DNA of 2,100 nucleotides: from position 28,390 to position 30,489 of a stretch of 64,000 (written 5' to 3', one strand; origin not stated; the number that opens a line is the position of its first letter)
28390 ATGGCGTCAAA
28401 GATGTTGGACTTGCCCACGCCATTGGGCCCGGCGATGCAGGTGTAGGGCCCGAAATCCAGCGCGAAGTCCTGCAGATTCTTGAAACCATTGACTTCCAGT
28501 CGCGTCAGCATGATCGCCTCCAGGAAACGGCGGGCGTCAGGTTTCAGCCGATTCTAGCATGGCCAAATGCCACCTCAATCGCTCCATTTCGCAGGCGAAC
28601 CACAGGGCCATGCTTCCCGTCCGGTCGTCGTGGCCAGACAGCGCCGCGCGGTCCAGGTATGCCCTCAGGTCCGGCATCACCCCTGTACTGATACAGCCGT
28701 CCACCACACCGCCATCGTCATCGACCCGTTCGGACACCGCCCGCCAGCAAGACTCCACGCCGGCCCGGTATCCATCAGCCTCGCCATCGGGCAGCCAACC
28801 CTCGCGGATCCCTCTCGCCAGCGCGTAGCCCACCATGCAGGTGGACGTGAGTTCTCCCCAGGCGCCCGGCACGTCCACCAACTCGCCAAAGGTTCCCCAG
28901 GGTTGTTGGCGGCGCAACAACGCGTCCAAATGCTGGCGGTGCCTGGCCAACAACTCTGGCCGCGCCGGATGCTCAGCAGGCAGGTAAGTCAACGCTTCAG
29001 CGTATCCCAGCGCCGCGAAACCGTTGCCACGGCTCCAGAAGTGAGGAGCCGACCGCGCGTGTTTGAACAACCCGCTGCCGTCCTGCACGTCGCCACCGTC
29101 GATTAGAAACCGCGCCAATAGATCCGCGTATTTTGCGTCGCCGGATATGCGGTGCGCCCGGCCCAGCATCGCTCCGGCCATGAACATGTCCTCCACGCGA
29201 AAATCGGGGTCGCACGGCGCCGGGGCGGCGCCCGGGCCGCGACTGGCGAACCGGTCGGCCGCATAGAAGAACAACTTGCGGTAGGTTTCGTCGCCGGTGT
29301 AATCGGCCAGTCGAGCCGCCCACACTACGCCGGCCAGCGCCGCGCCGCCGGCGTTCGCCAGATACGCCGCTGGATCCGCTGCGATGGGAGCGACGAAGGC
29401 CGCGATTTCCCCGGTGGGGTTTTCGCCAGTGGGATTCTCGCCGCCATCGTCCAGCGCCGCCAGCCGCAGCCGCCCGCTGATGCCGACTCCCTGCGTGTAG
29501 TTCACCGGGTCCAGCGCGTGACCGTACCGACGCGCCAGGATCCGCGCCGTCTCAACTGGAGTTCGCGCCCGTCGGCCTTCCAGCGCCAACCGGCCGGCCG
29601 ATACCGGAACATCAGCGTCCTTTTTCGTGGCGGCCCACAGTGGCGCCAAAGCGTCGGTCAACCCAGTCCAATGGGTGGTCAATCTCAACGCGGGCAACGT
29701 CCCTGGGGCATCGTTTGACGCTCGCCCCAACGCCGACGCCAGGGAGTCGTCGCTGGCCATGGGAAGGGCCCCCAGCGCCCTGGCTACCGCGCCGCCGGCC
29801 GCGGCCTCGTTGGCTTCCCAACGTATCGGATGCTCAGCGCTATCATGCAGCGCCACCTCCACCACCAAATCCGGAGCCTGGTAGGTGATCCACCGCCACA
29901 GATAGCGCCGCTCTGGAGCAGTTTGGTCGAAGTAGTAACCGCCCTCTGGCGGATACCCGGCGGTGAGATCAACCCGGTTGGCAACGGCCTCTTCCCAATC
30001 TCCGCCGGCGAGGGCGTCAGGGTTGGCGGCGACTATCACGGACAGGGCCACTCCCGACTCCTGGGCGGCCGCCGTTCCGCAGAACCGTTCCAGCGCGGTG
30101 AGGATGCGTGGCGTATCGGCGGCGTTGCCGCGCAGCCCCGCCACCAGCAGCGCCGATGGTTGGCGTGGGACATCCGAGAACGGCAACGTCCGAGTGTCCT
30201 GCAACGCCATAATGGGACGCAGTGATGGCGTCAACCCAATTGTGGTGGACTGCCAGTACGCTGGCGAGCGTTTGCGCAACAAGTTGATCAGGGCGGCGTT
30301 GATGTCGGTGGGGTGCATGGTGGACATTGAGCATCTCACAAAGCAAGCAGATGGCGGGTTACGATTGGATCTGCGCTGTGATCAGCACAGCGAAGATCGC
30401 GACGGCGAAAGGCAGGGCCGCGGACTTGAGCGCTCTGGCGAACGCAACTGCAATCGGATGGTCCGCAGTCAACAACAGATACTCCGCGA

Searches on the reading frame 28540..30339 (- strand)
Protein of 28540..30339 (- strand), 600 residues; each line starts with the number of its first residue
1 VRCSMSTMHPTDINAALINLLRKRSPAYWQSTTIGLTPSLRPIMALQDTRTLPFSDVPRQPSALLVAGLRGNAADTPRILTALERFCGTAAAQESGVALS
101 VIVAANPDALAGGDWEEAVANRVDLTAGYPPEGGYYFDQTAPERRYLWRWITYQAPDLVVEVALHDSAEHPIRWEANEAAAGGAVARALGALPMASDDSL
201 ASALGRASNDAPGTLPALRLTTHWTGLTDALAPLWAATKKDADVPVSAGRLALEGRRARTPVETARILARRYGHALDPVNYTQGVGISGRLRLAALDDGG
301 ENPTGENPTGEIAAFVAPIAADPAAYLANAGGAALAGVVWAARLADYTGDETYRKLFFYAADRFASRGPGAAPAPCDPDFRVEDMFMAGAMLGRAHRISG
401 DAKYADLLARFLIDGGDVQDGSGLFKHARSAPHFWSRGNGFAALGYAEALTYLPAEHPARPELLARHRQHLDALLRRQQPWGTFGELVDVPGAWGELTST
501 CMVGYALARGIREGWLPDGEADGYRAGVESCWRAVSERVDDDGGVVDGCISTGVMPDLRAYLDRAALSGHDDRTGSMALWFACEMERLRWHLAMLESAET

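Call 4: search_protein_families(library=pfam, proteins=[window:28540-30339:-], max_evalue=0.01)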
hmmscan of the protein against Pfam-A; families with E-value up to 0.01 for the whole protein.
window:28540-30339:- (600 aa): 1 family
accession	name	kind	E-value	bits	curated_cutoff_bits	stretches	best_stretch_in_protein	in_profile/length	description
PF07470.19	Glyco_hydro_88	-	2.4e-27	96.3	26.6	1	385-588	133-351/352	Glycosyl Hydrolase Family 88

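Call 7: search_protein_families(library=ncbifam, proteins=[window:28540-30339:-], max_evalue=0.1)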
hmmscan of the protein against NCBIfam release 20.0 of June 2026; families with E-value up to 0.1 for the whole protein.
window:28540-30339:- (600 aa): 1 family
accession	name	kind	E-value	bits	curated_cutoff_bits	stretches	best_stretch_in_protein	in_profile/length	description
NF051900.1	BetGalacBglBAgro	equivalog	1e-12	47.7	420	1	423-563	165-309/333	beta-galactosidase BglB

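Call 20: find_related_loci(query=window:28540-30339:-, collection=genome_contigs, flank=8000)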
Query window:28540-30339:- (600 aa) in genome_contigs; peptide patterns used: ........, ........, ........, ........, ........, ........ (x = any residue, [..] = any of these).
116 stretches matched a pattern; 98 encode a relative of the query (tblastn E <= 1e-3); the best 80 are kept; 80 distinct loci.
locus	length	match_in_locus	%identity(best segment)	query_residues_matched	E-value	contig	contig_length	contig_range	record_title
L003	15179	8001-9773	80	1-596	0e+0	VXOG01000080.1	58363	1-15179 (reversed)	MAG: Chloroflexi bacterium isolate SB0662_bin_27 NODE_565_length_58363_cov_40.292293, whole genome shotgun sequence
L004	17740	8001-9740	82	5-589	0e+0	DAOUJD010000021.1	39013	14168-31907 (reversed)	MAG TPA_asm: Dehalococcoidia bacterium isolate S32_242 k113_653313, whole genome shotgun sequence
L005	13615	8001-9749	81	1-589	0e+0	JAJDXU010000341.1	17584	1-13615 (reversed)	MAG: Dehalococcoidia bacterium isolate jk18x27bins.51 k141_46015, whole genome shotgun sequence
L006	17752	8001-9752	80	1-589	0e+0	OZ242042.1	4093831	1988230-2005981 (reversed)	MAG: Dehalococcoidia bacterium isolate f9cecd87-683c-406e-b8e3-528e430a091d genome assembly, chromosome: 1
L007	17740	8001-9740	81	5-589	0e+0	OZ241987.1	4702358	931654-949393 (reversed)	MAG: Dehalococcoidia bacterium isolate afbfe9c5-f9ba-4a69-93a8-a54741e06a32 genome assembly, chromosome: 1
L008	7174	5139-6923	79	1-600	0e+0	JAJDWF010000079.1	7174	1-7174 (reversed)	MAG: Dehalococcoidia bacterium isolate jk18x22bins.99 k141_510108, whole genome shotgun sequence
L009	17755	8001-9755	79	1-589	0e+0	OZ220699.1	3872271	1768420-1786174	MAG: Dehalococcoidia bacterium isolate f58489c1-47d8-4967-8439-08667ebef3fd genome assembly, chromosome: 1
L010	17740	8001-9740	77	5-589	0e+0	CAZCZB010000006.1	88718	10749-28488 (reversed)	MAG TPA_asm: uncultured Dehalococcoidia bacterium isolate SRP109090_co1_5 genome assembly, contig: NODE_257_length_88718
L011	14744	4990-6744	82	1-589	0e+0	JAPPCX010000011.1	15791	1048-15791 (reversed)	MAG: Chloroflexota bacterium isolate IRC4_bin_11 NODE_2184_length_15791_cov_10.9424, whole genome shotgun sequence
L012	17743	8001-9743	78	2-587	0e+0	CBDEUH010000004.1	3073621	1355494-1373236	MAG: Dehalococcoidia bacterium isolate bfea76a8-140f-4873-bc2f-160740800df5 genome assembly, contig: contig_4, whole gen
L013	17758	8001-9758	80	4-589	0e+0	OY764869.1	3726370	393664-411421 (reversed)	MAG: Dehalococcoidia bacterium isolate 68cf78b7-8a41-43a5-8848-46054f5a18e3 genome assembly, chromosome: 1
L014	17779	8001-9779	73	2-599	0e+0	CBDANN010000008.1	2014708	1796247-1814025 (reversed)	MAG: Dehalococcoidia bacterium isolate bab385ab-22f5-4112-b3d4-ef8e4049cb71 genome assembly, contig: contig_8, whole gen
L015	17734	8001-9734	74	5-587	0e+0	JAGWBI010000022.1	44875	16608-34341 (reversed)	MAG: Dehalococcoidia bacterium isolate 277c_29 scaffold_1569, whole genome shotgun sequence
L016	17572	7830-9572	73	2-587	0e+0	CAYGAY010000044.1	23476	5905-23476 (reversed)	MAG TPA_asm: uncultured Dehalococcoidia bacterium isolate ERP110561_co1_15 genome assembly, contig: NODE_1353_length_234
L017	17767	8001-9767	76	2-587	0e+0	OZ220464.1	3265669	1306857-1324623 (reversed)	MAG: Dehalococcoidia bacterium isolate 865023ef-8e16-4315-bfec-facb54b4b210 genome assembly, chromosome: 1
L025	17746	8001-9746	73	1-587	0e+0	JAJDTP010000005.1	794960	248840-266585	MAG: Dehalococcoidia bacterium isolate jk18x1bzbins.29 k141_1205784, whole genome shotgun sequence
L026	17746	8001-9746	72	1-587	0e+0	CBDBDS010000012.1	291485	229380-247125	MAG: Dehalococcoidia bacterium isolate f8bda5a5-7022-4204-9cdc-196a94cbeb23 genome assembly, contig: contig_12, whole ge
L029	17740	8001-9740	73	3-587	0e+0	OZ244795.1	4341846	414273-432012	MAG: Dehalococcoidia bacterium isolate 888037fe-99b5-4f1c-be9c-829ee1fba83a genome assembly, chromosome: 1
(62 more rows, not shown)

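Call 55: search_protein_families(library=pfam, proteins=[L014:9969-11363:+, L026:11501-12277:+, L014:13774-14103:+, L014:14063-14563:+, L029:11583-11900:+, L013:11397-11660:+], max_evalue=0.01)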
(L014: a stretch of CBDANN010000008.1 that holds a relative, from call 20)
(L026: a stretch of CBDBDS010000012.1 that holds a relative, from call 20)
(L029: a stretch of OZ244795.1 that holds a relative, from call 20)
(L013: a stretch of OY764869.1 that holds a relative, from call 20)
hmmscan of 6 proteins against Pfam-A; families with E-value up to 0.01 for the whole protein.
L014:9969-11363:+ (464 aa): 2 families
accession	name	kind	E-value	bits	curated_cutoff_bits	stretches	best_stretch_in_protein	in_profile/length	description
PF13701.12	DDE_Tnp_1_4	-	1.6e-60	205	34.7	1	29-461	5-434/435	Transposase DDE domain group 1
PF01609.27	DDE_Tnp_1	-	4e-16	59.8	23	1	159-399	4-200/200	Transposase DDE domain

L026:11501-12277:+ (258 aa): 0 families

L014:13774-14103:+ (109 aa): 0 families

L014:14063-14563:+ (166 aa): 0 families

L029:11583-11900:+ (105 aa): 0 families

L013:11397-11660:+ (87 aa): 0 families

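Call 56: search_protein_families(library=padloc, proteins=[L003:9814-11235:+, L025:9814-11244:+, L010:9808-11226:+, L012:9845-11278:+], max_evalue=1e-10)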
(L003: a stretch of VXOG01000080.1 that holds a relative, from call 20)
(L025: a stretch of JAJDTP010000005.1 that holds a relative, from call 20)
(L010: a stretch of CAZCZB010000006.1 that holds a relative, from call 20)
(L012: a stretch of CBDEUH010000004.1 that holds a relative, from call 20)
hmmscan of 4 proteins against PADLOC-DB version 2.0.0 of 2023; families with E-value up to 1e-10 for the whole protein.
L003:9814-11235:+ (473 aa): 19 families
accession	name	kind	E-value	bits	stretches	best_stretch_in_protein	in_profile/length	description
PDLC04184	HEC-01A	-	4.9e-85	284.3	1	1-419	1-416/464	-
PDLC04178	HEC-01A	-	1.9e-25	87.8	1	221-404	163-335/399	-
PDLC04182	HEC-01A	-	3.6e-25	86.8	1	208-411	174-361/406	-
PDLC04176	HEC-01A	-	5.1e-23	80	1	3-63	4-65/371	-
PDLC02980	AriA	-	1.7e-22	78.8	1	298-400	220-303/304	-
PDLC04393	PDC-M07A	-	4e-22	76.8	1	223-409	190-362/435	-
PDLC04175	HEC-01A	-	1.8e-21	74.6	0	2-76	6-78/363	-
PDLC04135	mad3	-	1.2e-20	72.4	1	1-50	1-59/374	mads_3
PDLC04392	PDC-M07A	-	1.6e-18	65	0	220-402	185-353/432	-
PDLC04183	HEC-01A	-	2.3e-18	64.4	1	2-85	5-85/402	-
PDLC04541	PDC-M25A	-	4.6e-18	63.5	1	1-53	1-53/380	-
PDLC04389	PDC-M07A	-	2.5e-17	61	0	2-49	6-53/443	-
PDLC04177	HEC-01A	-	2.1e-16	58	0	309-402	260-342/393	-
PDLC04180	HEC-01A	-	2.3e-16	58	0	2-50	3-51/382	-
PDLC04179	HEC-01A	-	2.6e-14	51.2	0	1-58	1-58/459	-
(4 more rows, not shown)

L025:9814-11244:+ (476 aa): 15 families
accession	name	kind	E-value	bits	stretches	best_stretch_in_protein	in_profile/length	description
PDLC04184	HEC-01A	-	7.9e-73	244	1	1-405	1-393/464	-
PDLC04178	HEC-01A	-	7.3e-26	89.1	1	223-410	162-338/399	-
PDLC04175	HEC-01A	-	2.7e-22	77.3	1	245-421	169-330/363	-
PDLC04182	HEC-01A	-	5.2e-21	73.1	1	218-418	181-366/406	-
PDLC04183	HEC-01A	-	5.4e-19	66.5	1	2-91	5-87/402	-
PDLC04135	mad3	-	2.9e-18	64.6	1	1-79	1-74/374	mads_3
PDLC04177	HEC-01A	-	3.5e-16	57.2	1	308-384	256-332/393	-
PDLC04180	HEC-01A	-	7e-16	56.4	0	320-427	246-347/382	-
PDLC02980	AriA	-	1.1e-15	56.4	0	274-403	220-303/304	-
PDLC04176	HEC-01A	-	1.1e-15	55.9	0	3-61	4-63/371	-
PDLC04391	PDC-M07A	-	6.7e-12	43.1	0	228-376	184-331/412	-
PDLC04393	PDC-M07A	-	2.4e-11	41.3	0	1-51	1-51/435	-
PDLC04541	PDC-M25A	-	2.5e-11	41.3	0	1-54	1-54/380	-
PDLC04144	HEC-01B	-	4.8e-11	40.4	0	329-423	277-361/395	-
PDLC03878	NsnB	-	8.7e-11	40.2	0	1-93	1-88/345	-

L010:9808-11226:+ (472 aa): 18 families
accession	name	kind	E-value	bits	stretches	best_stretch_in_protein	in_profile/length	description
PDLC04184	HEC-01A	-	5.3e-82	274.3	1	1-401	1-395/464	-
PDLC02980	AriA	-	1.9e-21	75.3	1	292-398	179-303/304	-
PDLC04182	HEC-01A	-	4.9e-21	73.2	1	210-405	174-358/406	-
PDLC04178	HEC-01A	-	1.4e-20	71.7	0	224-398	164-331/399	-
PDLC04135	mad3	-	1.1e-18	66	1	1-51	1-51/374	mads_3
PDLC04393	PDC-M07A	-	1.1e-18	65.5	0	1-49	1-49/435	-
PDLC04176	HEC-01A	-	1.3e-18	65.5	0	3-54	4-56/371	-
PDLC02979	AriA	-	6.6e-18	63.6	0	1-54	1-57/373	-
PDLC04392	PDC-M07A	-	5.7e-17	59.9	0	1-48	1-48/432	-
PDLC04175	HEC-01A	-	1.5e-16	58.4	0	243-426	168-340/363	-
PDLC04183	HEC-01A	-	8.2e-16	56.1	0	2-62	5-64/402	-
PDLC04541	PDC-M25A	-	1.2e-15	55.5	1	1-49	1-49/380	-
PDLC04177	HEC-01A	-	4.2e-15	53.7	0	314-404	267-348/393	-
PDLC04179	HEC-01A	-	5.8e-15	53.3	0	1-62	1-61/459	-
PDLC04180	HEC-01A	-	5.3e-14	50.2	0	2-48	3-49/382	-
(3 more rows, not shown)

L012:9845-11278:+ (477 aa): 23 families
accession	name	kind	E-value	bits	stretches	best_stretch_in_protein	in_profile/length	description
PDLC04184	HEC-01A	-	5.6e-94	313.7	1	1-405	1-392/464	-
PDLC04182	HEC-01A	-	1.9e-29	100.9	1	215-416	177-364/406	-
PDLC04178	HEC-01A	-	7.7e-28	95.6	1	219-403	157-330/399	-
PDLC04176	HEC-01A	-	2.9e-27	94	2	231-416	162-333/371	-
PDLC02980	AriA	-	2.5e-25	88.1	1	301-404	220-303/304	-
PDLC04175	HEC-01A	-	5.3e-23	79.6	1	241-422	164-330/363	-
PDLC04541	PDC-M25A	-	4e-22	76.8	1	1-53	1-53/380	-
PDLC04393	PDC-M07A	-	7.3e-22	75.9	1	225-405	184-354/435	-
PDLC04135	mad3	-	2.3e-21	74.8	1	1-59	1-68/374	mads_3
PDLC04183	HEC-01A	-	6e-21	73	0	2-60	5-62/402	-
PDLC04392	PDC-M07A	-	9.4e-20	69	0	223-378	184-334/432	-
PDLC02979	AriA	-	3.6e-19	67.8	0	1-64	1-58/373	-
PDLC04391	PDC-M07A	-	1.5e-18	65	0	217-379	172-333/412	-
PDLC04179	HEC-01A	-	4.7e-18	63.5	0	250-424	266-423/459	-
PDLC04177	HEC-01A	-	1.1e-17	62.2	1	314-415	261-352/393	-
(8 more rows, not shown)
